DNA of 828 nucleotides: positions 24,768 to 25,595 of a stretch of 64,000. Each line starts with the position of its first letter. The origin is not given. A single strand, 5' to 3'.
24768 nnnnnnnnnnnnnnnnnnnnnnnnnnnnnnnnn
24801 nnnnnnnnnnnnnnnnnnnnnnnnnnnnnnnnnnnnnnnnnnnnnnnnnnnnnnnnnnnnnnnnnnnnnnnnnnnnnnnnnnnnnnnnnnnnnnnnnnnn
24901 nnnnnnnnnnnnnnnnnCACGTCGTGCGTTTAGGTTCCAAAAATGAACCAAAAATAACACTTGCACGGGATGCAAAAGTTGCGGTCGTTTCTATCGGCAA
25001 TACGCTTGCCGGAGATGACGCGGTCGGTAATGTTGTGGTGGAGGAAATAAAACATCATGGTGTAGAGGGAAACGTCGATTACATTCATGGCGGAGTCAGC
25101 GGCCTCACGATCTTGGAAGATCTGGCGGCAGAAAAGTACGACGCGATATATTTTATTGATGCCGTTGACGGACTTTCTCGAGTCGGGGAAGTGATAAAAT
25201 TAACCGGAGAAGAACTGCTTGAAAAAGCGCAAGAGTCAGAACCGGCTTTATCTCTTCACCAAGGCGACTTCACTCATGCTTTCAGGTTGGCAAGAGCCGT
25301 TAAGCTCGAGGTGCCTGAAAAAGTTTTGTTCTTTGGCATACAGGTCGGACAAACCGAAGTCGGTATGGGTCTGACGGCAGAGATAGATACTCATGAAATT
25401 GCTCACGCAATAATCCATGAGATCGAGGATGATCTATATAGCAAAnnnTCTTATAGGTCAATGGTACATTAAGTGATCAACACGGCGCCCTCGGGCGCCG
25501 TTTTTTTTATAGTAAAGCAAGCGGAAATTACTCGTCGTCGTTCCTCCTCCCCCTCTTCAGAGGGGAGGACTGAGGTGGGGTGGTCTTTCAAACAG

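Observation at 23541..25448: [NiFe]-hydrogenase large subunit fused in cis to its own C-terminal maturation endopeptidase domain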

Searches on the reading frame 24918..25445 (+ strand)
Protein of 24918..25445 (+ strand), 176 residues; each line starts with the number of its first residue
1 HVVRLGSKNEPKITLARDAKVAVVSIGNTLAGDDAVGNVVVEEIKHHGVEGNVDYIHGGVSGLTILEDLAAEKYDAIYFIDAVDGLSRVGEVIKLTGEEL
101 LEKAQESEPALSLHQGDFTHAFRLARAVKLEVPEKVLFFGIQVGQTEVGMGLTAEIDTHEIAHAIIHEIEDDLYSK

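Call 11: search_solved_structures(query=window:24918-25445:+, max_evalue=1, show_alignments=5)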
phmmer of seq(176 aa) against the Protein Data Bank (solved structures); distinct sequences matched with E-value up to 1: 5.
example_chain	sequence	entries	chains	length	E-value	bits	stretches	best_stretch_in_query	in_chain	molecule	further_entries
5ttx_A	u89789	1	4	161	2.2e-06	31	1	18-158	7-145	Hydrogenase 2 maturation peptidase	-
2kml_A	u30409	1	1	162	4.2e-05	26.8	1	20-157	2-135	Maturation element for hydrogenase 2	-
1cfz_A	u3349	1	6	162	4.3e-05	26.8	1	20-157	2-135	HYDROGENASE 2 MATURATION PROTEASE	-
5zby_A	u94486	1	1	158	0.00012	25.3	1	19-95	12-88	Hydrogenase maturation protease HycI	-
3qha_A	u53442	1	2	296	0.33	14.1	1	19-141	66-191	Putative oxidoreductase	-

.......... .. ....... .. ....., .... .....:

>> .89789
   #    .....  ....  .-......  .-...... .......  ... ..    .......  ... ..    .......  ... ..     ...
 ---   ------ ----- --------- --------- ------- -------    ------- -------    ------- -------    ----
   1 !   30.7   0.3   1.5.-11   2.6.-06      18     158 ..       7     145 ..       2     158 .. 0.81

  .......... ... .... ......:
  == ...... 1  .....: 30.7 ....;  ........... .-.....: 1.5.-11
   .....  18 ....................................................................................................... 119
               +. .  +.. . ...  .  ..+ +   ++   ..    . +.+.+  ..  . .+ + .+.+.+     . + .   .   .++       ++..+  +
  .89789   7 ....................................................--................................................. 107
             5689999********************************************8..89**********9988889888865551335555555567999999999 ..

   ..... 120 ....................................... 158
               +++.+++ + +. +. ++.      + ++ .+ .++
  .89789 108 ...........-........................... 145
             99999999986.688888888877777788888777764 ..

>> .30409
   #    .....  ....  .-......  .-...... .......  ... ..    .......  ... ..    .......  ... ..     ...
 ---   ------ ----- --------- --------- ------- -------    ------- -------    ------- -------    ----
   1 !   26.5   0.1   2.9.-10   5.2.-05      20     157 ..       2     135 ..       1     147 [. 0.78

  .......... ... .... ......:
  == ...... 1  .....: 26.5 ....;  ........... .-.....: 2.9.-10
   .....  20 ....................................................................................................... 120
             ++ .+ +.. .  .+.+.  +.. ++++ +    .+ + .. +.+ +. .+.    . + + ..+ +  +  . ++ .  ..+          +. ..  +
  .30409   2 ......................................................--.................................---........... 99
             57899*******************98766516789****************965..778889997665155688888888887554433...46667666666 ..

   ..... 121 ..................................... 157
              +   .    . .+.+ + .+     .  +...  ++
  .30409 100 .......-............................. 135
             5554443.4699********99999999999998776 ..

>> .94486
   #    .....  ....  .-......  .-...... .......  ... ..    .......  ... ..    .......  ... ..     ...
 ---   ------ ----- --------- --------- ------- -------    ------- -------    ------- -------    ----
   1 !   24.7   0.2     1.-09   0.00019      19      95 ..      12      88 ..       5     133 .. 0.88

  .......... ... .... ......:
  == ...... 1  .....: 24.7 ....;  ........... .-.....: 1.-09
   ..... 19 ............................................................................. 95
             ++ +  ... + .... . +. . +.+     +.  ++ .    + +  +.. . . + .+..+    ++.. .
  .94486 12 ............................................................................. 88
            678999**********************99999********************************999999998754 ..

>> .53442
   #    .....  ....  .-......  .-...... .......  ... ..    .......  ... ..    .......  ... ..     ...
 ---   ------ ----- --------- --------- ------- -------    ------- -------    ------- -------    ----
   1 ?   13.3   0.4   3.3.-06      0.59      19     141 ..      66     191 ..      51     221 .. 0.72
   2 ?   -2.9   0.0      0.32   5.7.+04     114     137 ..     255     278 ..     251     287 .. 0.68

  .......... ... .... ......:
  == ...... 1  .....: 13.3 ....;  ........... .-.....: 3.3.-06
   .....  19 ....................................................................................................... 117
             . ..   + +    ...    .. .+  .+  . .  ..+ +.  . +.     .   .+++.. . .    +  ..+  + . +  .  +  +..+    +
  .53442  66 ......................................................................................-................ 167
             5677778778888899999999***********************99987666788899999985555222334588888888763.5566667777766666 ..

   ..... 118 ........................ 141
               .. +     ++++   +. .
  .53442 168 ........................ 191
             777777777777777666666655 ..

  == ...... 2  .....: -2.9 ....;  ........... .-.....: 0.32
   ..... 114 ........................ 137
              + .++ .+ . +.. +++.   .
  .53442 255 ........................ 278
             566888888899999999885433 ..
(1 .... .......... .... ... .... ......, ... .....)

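Call 13: find_homologous_proteins(query=window:24921-25445:+, max_evalue=0.001)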
Query seq(175 aa) (175 aa): 2 proteins with E <= 0.001 among 191 candidates.
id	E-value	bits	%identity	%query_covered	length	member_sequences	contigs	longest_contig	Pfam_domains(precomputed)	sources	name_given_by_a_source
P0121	2.0e-72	260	68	97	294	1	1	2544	PF00374.25,PF01750.24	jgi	jgi:hydrogenase maturation protease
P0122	1.9e-63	231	65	97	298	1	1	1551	PF00374.25,PF01750.24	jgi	-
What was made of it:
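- Tried and rejected: Word-indexed protein search with the protease domain alone: found only two fragments (call 13), so it was uninformative.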

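Call 27: search_protein_representatives(protein=window:24936-25445:+)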
Query: 170 residues. Proteins with E-value up to 0.001 (for the whole library): 1172; up to 1e-10: 21; up to 1e-30: 2. The best 150 are listed.
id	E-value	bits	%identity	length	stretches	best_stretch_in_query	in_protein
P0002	7.3e-76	269.8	75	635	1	2-169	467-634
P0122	2.0e-63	229.4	66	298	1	4-168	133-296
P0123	1.1e-22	97.1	39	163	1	14-150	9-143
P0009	2.9e-18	82.6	39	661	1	13-159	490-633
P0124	4.9e-14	68.9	33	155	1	13-149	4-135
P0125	2.1e-13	66.8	30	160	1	12-162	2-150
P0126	9.1e-13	64.8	38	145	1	14-150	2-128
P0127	1.7e-12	63.9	31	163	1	14-152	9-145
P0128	3.8e-12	62.7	35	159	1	16-167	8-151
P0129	8.7e-12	61.6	33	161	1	15-163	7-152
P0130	2.0e-11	60.4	29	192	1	5-165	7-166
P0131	2.1e-11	60.4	31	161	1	14-159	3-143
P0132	2.5e-11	60.1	33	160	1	14-152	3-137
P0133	3.0e-11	59.8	35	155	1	14-151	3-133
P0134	3.1e-11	59.8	33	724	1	14-165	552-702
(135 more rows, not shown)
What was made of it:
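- Tried and rejected: The exhaustive representative search (call 27) replaced it.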
